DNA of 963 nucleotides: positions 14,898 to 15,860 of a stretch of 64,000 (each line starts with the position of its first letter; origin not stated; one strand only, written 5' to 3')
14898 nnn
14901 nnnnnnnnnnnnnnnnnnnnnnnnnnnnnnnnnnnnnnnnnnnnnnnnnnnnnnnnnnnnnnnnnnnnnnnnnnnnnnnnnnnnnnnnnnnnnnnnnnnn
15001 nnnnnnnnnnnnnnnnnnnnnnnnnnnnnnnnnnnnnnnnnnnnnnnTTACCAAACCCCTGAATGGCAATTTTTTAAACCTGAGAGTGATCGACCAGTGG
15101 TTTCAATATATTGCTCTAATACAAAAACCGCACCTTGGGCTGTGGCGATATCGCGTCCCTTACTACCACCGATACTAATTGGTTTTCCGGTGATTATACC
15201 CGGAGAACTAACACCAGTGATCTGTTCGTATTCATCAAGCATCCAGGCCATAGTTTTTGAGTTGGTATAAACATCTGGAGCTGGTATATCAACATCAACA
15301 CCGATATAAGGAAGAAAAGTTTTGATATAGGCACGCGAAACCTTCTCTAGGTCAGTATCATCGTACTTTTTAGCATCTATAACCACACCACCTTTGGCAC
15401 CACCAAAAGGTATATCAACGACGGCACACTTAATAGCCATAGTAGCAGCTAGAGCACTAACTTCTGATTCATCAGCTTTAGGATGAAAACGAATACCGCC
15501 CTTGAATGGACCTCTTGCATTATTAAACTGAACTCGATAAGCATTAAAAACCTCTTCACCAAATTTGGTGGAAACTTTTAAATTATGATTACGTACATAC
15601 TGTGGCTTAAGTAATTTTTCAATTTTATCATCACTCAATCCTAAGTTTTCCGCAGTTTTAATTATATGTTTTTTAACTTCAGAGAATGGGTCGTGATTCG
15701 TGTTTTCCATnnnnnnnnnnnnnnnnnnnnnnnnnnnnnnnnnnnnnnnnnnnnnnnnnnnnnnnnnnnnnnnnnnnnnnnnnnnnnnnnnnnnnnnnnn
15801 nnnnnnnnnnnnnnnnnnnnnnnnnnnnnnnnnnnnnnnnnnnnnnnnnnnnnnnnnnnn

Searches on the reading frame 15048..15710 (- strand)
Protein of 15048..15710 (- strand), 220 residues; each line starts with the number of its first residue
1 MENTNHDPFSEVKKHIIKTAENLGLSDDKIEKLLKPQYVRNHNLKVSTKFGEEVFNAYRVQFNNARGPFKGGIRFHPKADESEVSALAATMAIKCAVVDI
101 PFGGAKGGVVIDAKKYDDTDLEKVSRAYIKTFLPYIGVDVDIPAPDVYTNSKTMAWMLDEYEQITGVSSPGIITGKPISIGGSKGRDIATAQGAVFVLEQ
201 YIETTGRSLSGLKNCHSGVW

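Call 22: search_protein_families(library=pfam, proteins=[window:15048-15710:-], max_evalue=0.001)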
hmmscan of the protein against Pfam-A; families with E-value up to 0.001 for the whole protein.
window:15048-15710:- (220 aa): 1 family
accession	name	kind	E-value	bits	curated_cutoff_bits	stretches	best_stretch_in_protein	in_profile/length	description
PF02812.23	ELFV_dehydrog_N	-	2.5e-47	160.2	25.3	1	42-162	7-128/129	Glu/Leu/Phe/Val dehydrogenase, dimerisation domain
